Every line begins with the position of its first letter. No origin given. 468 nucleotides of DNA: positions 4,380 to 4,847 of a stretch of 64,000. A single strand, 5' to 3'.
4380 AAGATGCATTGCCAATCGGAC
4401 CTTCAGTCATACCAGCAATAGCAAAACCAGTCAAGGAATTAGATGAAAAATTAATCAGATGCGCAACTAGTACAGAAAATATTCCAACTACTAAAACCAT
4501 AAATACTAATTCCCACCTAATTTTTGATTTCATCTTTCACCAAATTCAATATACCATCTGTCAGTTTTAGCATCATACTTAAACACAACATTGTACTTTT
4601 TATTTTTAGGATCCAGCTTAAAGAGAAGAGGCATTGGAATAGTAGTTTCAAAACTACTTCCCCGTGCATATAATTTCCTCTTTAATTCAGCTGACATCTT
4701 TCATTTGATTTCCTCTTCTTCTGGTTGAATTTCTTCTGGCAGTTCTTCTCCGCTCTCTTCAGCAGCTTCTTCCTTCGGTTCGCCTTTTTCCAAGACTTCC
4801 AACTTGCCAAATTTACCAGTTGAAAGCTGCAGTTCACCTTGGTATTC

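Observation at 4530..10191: Conserved 55-aa mini-ORF duplicated directly upstream of two different giant secreted proteins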

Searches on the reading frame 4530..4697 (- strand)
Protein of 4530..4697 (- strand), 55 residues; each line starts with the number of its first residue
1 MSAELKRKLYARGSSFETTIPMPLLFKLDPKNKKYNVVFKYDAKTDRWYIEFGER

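Call 7: search_protein_families(library=pfam, proteins=[window:4530-4697:-], max_evalue=1)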
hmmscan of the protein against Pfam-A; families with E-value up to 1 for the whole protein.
window:4530-4697:- (55 aa): 1 family
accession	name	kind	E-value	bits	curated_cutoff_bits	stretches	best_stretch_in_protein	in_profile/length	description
PF13964.12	Kelch_6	-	0.053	14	25.3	1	32-48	24-40/50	Kelch motif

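Call 12: find_homologous_proteins(query=window:4533-4697:-, max_evalue=0.01)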
Query seq(55 aa) (55 aa): 439 proteins with E <= 0.01 among 439 candidates; the best 120 are listed.
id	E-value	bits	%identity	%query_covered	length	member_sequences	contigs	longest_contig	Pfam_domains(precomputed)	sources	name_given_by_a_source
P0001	5.7e-27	109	93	100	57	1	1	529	-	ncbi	-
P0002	1.5e-26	108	93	100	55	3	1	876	-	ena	-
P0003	1.2e-25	105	87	100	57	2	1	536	-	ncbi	-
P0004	1.0e-24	102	85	100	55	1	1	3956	-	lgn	-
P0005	1.2e-24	102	85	100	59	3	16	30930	-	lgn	-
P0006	4.2e-24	100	82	100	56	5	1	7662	-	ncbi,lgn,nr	ncbi:hypothetical protein KY306_03060 [Candidatus Woesearchaeota archaeon]|nr:hypothetical protein [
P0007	4.7e-23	97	80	100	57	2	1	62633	-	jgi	-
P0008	8.3e-22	93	78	98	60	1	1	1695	-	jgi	jgi:hypothetical protein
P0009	1.2e-21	93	78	100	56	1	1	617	-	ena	-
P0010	1.8e-21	92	78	98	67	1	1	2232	-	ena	-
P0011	8.3e-21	90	78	100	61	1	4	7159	-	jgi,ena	-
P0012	1.1e-20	90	76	100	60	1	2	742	-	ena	-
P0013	1.3e-20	90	80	98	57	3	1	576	-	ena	-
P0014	3.0e-20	88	78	98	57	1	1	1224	-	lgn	-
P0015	1.1e-19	87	77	95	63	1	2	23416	-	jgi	jgi:hypothetical protein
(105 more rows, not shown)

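Call 15: search_solved_structures(query=A1, max_evalue=10, show_alignments=3)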
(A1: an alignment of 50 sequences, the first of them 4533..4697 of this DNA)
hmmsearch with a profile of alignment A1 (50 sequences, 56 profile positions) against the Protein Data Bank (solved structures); distinct sequences matched with E-value up to 10: 16.
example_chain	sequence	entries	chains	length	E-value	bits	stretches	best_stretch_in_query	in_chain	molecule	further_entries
7oec_A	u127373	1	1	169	0.038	16.7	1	13-25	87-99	DNA polymerase II large subunit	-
5bkh_A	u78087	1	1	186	0.046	16.4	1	13-25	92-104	DNA polymerase II large subunit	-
7uek_A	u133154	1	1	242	0.091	15.4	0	22-43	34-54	OT3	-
8cia_B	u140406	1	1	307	0.18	14.5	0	35-47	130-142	Kelch like family member 20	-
1nfp_A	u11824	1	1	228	0.18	14.4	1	22-53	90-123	LUXF GENE PRODUCT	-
8cia_E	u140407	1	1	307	0.19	14.4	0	35-47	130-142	Kelch like family member 20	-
5yq4_A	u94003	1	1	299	0.22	14.2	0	35-47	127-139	Kelch-like protein 20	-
8cia_A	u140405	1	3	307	0.22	14.2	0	35-47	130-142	Kelch-like protein 20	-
6gy5_A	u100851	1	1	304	0.23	14.1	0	35-47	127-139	Kelch-like protein 20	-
4j2p_A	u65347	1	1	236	0.24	14.1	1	22-51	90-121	Non-fluorescent flavoprotein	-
1hv6_A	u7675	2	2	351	0.24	14.1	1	24-48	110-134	ALGINATE LYASE | PROTEIN (ALGINATE LYASE A1-III)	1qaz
4f13_A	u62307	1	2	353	0.24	14.1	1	24-48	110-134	Alginate lyase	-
4f10_A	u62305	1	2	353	0.24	14.1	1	24-48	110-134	Alginate lyase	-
4e1y_A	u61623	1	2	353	0.24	14.1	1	24-48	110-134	Alginate lyase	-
2lcj_A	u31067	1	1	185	0.34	13.6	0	13-25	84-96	Pab polC intein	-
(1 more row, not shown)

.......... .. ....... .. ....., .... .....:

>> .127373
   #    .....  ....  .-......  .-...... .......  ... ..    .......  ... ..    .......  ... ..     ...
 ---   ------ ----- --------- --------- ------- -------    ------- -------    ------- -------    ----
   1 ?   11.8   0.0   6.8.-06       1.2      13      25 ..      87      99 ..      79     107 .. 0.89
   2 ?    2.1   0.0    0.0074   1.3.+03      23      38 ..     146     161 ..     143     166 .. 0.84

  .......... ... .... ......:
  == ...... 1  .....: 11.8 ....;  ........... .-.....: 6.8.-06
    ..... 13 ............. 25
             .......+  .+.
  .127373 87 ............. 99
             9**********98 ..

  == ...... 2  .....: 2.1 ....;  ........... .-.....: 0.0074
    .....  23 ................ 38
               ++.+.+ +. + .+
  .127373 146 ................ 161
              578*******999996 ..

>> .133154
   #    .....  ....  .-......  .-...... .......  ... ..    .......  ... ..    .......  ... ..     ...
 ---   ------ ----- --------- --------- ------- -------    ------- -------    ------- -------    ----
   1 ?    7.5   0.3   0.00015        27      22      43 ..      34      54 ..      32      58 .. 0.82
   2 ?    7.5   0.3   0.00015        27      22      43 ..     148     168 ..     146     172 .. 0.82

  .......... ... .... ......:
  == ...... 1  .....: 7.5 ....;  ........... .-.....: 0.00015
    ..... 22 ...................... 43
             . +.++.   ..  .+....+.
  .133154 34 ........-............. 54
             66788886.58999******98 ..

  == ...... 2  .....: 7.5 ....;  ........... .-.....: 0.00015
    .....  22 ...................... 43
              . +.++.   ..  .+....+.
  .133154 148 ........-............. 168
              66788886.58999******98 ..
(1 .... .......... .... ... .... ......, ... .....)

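Call 16: search_protein_families(library=ncbifam, proteins=[window:4530-4697:-], max_evalue=1)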
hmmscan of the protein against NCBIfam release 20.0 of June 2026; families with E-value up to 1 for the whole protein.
window:4530-4697:- (55 aa): 0 families

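Call 18: find_related_loci(query=A1, collection=genome_contigs, flank=6000)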
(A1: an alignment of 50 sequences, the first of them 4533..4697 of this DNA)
Query A1 (55 aa) in genome_contigs; peptide patterns used: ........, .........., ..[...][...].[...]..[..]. (x = any residue, [..] = any of these).
392 stretches matched a pattern; 295 encode a relative of the query (tblastn E <= 1e-3); the best 80 are kept; 80 distinct loci.
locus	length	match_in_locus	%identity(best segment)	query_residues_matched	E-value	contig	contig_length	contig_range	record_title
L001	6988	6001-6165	82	1-55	2e-28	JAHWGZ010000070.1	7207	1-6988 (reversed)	MAG: Candidatus Woesearchaeota archaeon isolate FT1_228 k127_65545645, whole genome shotgun sequence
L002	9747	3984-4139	79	1-52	2e-24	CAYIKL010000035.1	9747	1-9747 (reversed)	MAG TPA_asm: uncultured Methanosarcinales archaeon isolate ERP119705_co24_1021 genome assembly, contig: NODE_10031_lengt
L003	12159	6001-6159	78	1-54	4e-24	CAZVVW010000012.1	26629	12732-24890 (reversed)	MAG TPA_asm: uncultured Methanosarcinales archaeon isolate binchicken_co141_318 genome assembly, contig: NODE_8092_lengt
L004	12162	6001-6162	76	1-55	5e-24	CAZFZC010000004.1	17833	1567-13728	MAG TPA_asm: uncultured Methanosarcinales archaeon isolate SRP141376_co3_451 genome assembly, contig: NODE_8571_length_1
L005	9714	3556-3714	78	1-54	2e-23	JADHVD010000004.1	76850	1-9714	MAG: Candidatus Woesearchaeota archaeon isolate BS150m-G63 BS-150m-C234, whole genome shotgun sequence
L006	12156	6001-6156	79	3-55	2e-23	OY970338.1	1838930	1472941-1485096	MAG: uncultured Candidatus Woesearchaeota archaeon isolate MFD02416.bin.c.18 genome assembly, chromosome: 1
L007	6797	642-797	77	3-55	3e-23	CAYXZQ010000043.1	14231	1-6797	MAG TPA_asm: uncultured Methanosarcinales archaeon isolate SRP214966_co3_191 genome assembly, contig: NODE_6525_length_1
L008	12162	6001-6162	72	1-54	8e-23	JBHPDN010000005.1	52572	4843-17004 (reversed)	Nanoarchaeota archaeon isolate SAG AM-311-B02 NODE_5_length_52572_cov_32.678199, whole genome shotgun sequence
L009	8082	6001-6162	73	1-55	2e-22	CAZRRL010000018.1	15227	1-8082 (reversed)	MAG TPA_asm: uncultured Methanosarcinales archaeon isolate binchicken_co251_826 genome assembly, contig: NODE_5373_lengt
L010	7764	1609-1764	73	4-55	1e-22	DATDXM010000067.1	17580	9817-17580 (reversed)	MAG TPA_asm: Candidatus Nanoarchaeia archaeon isolate SMAG_U8139 k141_1345802, whole genome shotgun sequence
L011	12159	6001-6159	72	1-54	2e-22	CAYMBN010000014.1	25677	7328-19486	MAG TPA_asm: uncultured Methanosarcinales archaeon isolate SRP077602_co2_87 genome assembly, contig: NODE_2855_length_25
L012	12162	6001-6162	71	1-55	2e-22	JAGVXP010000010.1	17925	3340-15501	Candidatus Woesearchaeota archaeon isolate RIFCSPHIGHO2_02_FULL_36_13 rifcsphigho2_02_scaffold_5374, whole genome shotgu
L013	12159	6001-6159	74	1-54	2e-22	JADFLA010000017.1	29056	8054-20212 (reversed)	MAG: Nanoarchaeota archaeon isolate B4T1B8 B4T1B8_NODE2403, whole genome shotgun sequence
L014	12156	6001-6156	74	3-55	4e-22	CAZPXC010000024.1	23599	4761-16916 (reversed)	MAG TPA_asm: uncultured Methanosarcinales archaeon isolate binchicken_co151_549 genome assembly, contig: NODE_2943_lengt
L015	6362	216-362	78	5-54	4e-22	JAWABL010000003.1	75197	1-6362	MAG: Candidatus Woesearchaeota archaeon isolate JZ-4_201808_bins_108 JZ-4_201808_bins_108_scaffold_3, whole genome shotg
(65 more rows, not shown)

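Call 20: predict_structure(alignment_id=A1)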
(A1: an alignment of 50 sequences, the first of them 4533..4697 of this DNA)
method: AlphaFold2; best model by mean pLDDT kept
length: 55 residues; sequences in the alignment: 50
mean_pLDDT: 68.4   pTM: 0.40
mean pLDDT of the five models: 68.4, 65.0, 63.7, 61.9, 61.0
residues with pLDDT >= 90: 0; 70-90: 26; 50-70: 27; < 50: 2
segments of 3 or more residues with pLDDT < 50: none
pLDDT, mean of each block of 10 residues (from residue 1): 58 64 60 77 80 74
secondary structure, 60 per line:
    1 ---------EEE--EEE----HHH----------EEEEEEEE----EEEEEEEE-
elements in order: E10-12 E15-17 E35-42 E47-54

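Call 23: fold_search(model_id=the predicted structure, library=pdb)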
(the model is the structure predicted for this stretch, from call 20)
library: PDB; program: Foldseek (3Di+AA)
matches with E <= 10: 237; with E <= 0.001: 0
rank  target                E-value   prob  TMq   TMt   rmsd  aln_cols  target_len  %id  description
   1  5xbj                  1.3e+00  0.15  0.34  0.04  11.7        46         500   17  The structure of the flagellar hook junction protein HAP1 (FlgK) from Campylobacter jejuni (released 2017-12-06)
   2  1a64_A                2.2e+00  0.06  0.29  0.19  15.0        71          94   13  ENGINEERING A MISFOLDED FORM OF RAT CD2 (released 1998-05-27)
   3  9gsx_L                2.7e+00  0.09  0.29  0.03   2.1        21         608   33  Campylobacter hook-filament junction-cap complex (released 2025-04-09)
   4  9qbq_C                2.8e+00  0.05  0.30  0.05  12.9        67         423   10  Crystal structure of apo SPARDA complex from Xanthobacter autotrophicus (released 2025-12-17)
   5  6bdd                  3.2e+00  0.13  0.29  0.10   3.6        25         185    4  Crystal structure of Fe(II) unliganded H-NOX protein from K. algicida (released 2018-05-30)
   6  2fh5_A                3.9e+00  0.15  0.35  0.17   1.6        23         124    9  The Structure of the Mammalian SRP Receptor (released 2006-01-31)
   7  4gj4_B                3.9e+00  0.10  0.28  0.16   2.2        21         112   10  The Crystal Structure of the soluble Guanylate Cyclase PAS alpha domain from Manduca sexta (released 2013-08-14)
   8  9s50_B                3.9e+00  0.09  0.29  0.11   3.1        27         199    7  AcuB from Geobacillus stearothermophilus with AMP and ATP (released 2026-02-25)
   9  9r2v_E                3.9e+00  0.08  0.28  0.13   4.0        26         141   19  De novo designed M16 protein fold (released 2025-05-14)
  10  5obg_A                3.9e+00  0.03  0.22  0.07   8.8        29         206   14  Crystal structure of glycine binding protein in complex with strychnine (released 2018-08-01)
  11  6a2i_A                4.2e+00  0.09  0.35  0.35   7.3        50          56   16  Architectural roles of Cren7 in folding crenarchaeal chromatin filament (released 2019-01-16)
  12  2x9b_B                4.2e+00  0.09  0.33  0.31   7.0        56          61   11  The filamentous phages fd and IF1 use different infection mechanisms (released 2010-12-01)
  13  4gj4_D                4.2e+00  0.08  0.30  0.17   7.0        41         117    7  The Crystal Structure of the soluble Guanylate Cyclase PAS alpha domain from Manduca sexta (released 2013-08-14)
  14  8uch                  4.2e+00  0.08  0.29  0.06   2.8        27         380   15  Thermophilic RNA Ligase from Palaeococcus pacificus K92A + ATP (released 2024-02-21)
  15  3lou_B                4.2e+00  0.07  0.27  0.08   3.6        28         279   11  Crystal structure of Formyltetrahydrofolate deformylase (YP_105254.1) from BURKHOLDERIA MALLEI ATCC 23344 at 1.90 A re (released 2010-02-23)
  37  5itj_A                5.1e+00  0.08  0.42  0.46   5.0        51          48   12  The structure of histone-like protein (released 2017-01-25)
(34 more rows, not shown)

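Call 24: search_protein_families(library=pfam, alignment_id=A1, max_evalue=10)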
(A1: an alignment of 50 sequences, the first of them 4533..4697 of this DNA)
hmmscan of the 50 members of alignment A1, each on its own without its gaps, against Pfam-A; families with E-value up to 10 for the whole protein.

A. member 1, window:4533-4697:- (55 aa): 1 family
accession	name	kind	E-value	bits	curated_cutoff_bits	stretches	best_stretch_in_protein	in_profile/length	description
PF13964.12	Kelch_6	-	0.053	14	25.3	1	32-48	24-40/50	Kelch motif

B. families by the number of members that match (of 50 scanned): 14 families
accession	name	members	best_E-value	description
PF01344.31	Kelch_1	10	0.0043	Kelch motif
PF13964.12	Kelch_6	7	0.013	Kelch motif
PF07646.21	Kelch_2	7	0.036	Kelch motif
PF17974.7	GalBD_like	3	0.058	Galactose-binding domain-like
PF20002.4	fvmX3-analog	3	0.081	FtsH ternary system domain X3-analog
PF25045.1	vWA_Ro60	3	0.086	Ro60 vWA domain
PF25155.1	NTF2_YvbJ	2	0.0081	YvbJ NTF2-like domain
PF04014.23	MazE_antitoxin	2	0.042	Antidote-toxin recognition MazE, bacterial antitoxin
PF22479.2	Pam3_gp18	1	0.073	Cyanophage baseplate Pam3 plug gp18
PF18692.7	DUF5640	1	0.1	Family of unknown function (DUF5640)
PF03412.21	Peptidase_C39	1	0.11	Peptidase C39 family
PF07576.18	BRAP2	1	0.13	BRCA1-associated protein 2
PF22495.2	HTH_92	1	0.14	RsaL-like HTH domain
PF10049.14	DUF2283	1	0.14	Protein of unknown function (DUF2283)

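Call 29: search_protein_representatives(alignment_id=A1)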
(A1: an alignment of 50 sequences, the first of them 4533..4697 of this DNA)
Query: 50 sequences, 56 profile positions. Proteins with E-value up to 0.001 (for the whole library): 108; up to 1e-10: 58; up to 1e-30: 4. The best 108 are listed.
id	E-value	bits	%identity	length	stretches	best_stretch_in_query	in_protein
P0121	3.4e-40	151.4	-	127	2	4-54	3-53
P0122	3.0e-38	145.1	-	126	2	1-54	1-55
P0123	5.3e-37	141.1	-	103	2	2-55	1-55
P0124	3.1e-32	125.8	-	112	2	3-54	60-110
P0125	3.1e-30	119.5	-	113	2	2-56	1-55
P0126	2.5e-28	113.4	-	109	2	5-55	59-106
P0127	3.5e-28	112.9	-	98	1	1-55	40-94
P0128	6.1e-28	112.1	-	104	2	4-51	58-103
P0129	7.8e-28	111.8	-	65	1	1-52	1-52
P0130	7.8e-28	111.8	-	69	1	2-54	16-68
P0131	7.6e-26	105.4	-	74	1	3-55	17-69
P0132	3.6e-25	103.2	-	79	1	2-55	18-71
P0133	8.4e-25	102.0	-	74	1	3-55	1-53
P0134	1.4e-24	101.3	-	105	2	4-54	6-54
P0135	1.8e-24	101.0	-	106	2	5-52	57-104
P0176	1.5e-11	59.6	-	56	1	1-54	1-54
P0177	5.8e-11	57.7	-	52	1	4-52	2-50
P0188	3.0e-08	49.0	-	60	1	5-56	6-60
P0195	2.0e-07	46.4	-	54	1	2-53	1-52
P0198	4.5e-07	45.3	-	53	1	4-52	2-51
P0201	1.5e-06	43.6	-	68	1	4-51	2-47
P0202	3.2e-06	42.5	-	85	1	4-54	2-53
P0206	1.2e-05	40.8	-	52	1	5-55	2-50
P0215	7.3e-05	38.2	-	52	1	3-54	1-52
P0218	9.4e-05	37.8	-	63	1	4-55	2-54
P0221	1.6e-04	37.1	-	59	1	3-55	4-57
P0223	2.2e-04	36.6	-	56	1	5-54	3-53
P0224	3.5e-04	36.0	-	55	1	1-53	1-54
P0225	5.5e-04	35.4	-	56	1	4-55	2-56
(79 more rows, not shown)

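Call 31: search_protein_families(library=pfam, proteins=[P0188, P0224, P0206, P0177, P0195, P0215, P0221, P0223, P0225, P0201], max_evalue=10)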
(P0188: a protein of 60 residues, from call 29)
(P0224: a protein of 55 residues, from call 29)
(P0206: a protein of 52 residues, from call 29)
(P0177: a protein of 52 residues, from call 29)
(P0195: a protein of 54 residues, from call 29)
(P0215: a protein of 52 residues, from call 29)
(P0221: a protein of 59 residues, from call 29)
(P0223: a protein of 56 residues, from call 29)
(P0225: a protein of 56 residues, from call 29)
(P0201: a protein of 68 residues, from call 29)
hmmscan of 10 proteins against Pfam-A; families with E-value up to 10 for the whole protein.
P0188 (60 aa): 2 families
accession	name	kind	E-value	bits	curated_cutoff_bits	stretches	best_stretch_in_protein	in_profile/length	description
PF17974.7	GalBD_like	-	0.031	14.7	26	1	19-47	94-120/190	Galactose-binding domain-like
PF24651.1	DUF7644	-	0.062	14.2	27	1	31-60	13-41/70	Domain of unknown function (DUF7644)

P0224 (55 aa): 2 families
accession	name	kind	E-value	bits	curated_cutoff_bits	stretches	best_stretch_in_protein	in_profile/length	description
PF09853.14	DUF2080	-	0.018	15.2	21.5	1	3-25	16-38/50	Putative transposon-encoded protein (DUF2080)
PF04014.23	MazE_antitoxin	-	0.046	14.1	24.7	1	9-25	1-17/48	Antidote-toxin recognition MazE, bacterial antitoxin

P0206 (52 aa): 0 families

P0177 (52 aa): 0 families

P0195 (54 aa): 0 families

P0215 (52 aa): 0 families

P0221 (59 aa): 1 family
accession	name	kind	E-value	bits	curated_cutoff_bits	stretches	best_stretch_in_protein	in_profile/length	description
PF18300.7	DUF5604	-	0.11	12.9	25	1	25-41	27-43/58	Domain of unknown function (DUF5604)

P0223 (56 aa): 1 family
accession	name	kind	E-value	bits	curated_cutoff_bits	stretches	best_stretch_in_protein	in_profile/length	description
PF20073.4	DUF6469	-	0.099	13.1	27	1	21-55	2-35/130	Domain of unknown function (DUF6469)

P0225 (56 aa): 0 families

P0201 (68 aa): 0 families

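Call 38: predict_structure(alignment_id=A3)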
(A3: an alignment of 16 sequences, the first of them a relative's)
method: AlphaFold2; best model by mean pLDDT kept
length: 127 residues; sequences in the alignment: 16
mean_pLDDT: 89.2   pTM: 0.79
mean pLDDT of the five models: 89.2, 89.1, 88.2, 88.1, 86.9
residues with pLDDT >= 90: 91; 70-90: 20; 50-70: 16; < 50: 0
segments of 3 or more residues with pLDDT < 50: none
pLDDT, mean of each block of 10 residues (from residue 1): 93 95 92 95 95 76 92 93 90 95 95 79 59
secondary structure, 60 per line:
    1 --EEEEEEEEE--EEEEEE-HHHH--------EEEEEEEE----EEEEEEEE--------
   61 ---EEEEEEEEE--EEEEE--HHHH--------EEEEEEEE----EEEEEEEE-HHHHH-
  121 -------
elements in order: E3-11 E14-19 H21-24 E33-40 E45-52 E64-72 E75-79 H82-85 E94-101 E106-113 H115-119

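Call 41: fold_search(model_id=the predicted structure, library=pdb)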
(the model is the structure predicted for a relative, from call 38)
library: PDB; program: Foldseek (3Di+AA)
matches with E <= 10: 924; with E <= 0.001: 0
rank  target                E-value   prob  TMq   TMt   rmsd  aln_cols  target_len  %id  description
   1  4yhb_A                3.7e-02  0.75  0.34  0.21  10.0       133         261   10  Crystal structure of a siderophore utilization protein from T. fusca (released 2015-07-15)
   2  6xgc_J                5.6e-02  0.23  0.21  0.22   9.4       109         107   10  CryoEM structure of influenza hemagglutinin A/Michigan/45/2015 in complex with cyno antibody 1C4 (released 2021-03-10)
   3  9h6u_L                5.6e-02  0.20  0.20  0.21   9.9       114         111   10  SARS-CoV-2 S protein in complex with pT1679 Fab (released 2025-07-23)
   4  9ard_A                7.9e-02  0.33  0.27  0.26   9.4       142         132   13  Structure of Pycsar EcPycC cyclase immunoglobulin-like AGS-C domain (released 2024-06-19)
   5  8v33                  1.3e-01  0.15  0.21  0.18  13.0       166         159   10  Crystal structure of S. aureus TarL N-terminal domain (released 2024-04-03)
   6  3lrh_E                1.3e-01  0.16  0.20  0.22  10.3       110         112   13  Structure of anti-huntingtin VL domain in complex with huntingtin peptide (released 2011-02-23)
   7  3t0x_A                1.6e-01  0.15  0.19  0.21  10.3       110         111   10  Fluorogen Activating Protein M8VLA4(S55P) in complex with dimethylindole red (released 2012-03-21)
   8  3okx_B                1.7e-01  0.16  0.24  0.22  15.1       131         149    9  Crystal structure of YaeB-like protein from Rhodopseudomonas palustris (released 2010-09-08)
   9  5jhd_I                1.8e-01  0.16  0.21  0.16   8.9       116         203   10  Crystal structure of LS10-TCR/M1-HLA-A*02 complex (released 2017-03-01)
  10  4ndm_B                1.8e-01  0.15  0.19  0.14   9.4        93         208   14  Structure of the AB18.1 TCR (released 2013-12-18)
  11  7nvm_N                2.0e-01  0.33  0.30  0.31   7.7       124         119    8  Human TRiC complex in closed state with nanobody Nb18, actin and PhLP2A bound (released 2022-03-02)
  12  6x05_K                2.0e-01  0.20  0.28  0.28   8.2       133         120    8  Nup133 (aa55-481) from S. cerevisiae bound by VHH-SAN4 (released 2020-12-09)
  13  3lrg_A                2.0e-01  0.15  0.20  0.22   9.9       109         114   13  Structure of anti-huntingtin VL domain (released 2011-02-23)
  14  8v34_B                2.0e-01  0.12  0.21  0.18  13.8       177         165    8  Crystal structure of S. aureus TarK N-terminal domain (released 2024-04-03)
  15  4y5x_H                2.1e-01  0.18  0.22  0.24   9.8       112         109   10  Diabody 305 complex with EpoR (released 2015-03-18)
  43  6j9b_A                3.5e-01  0.69  0.44  0.50   4.5       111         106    8  Arabidopsis FUS3-DNA complex (released 2019-05-29)
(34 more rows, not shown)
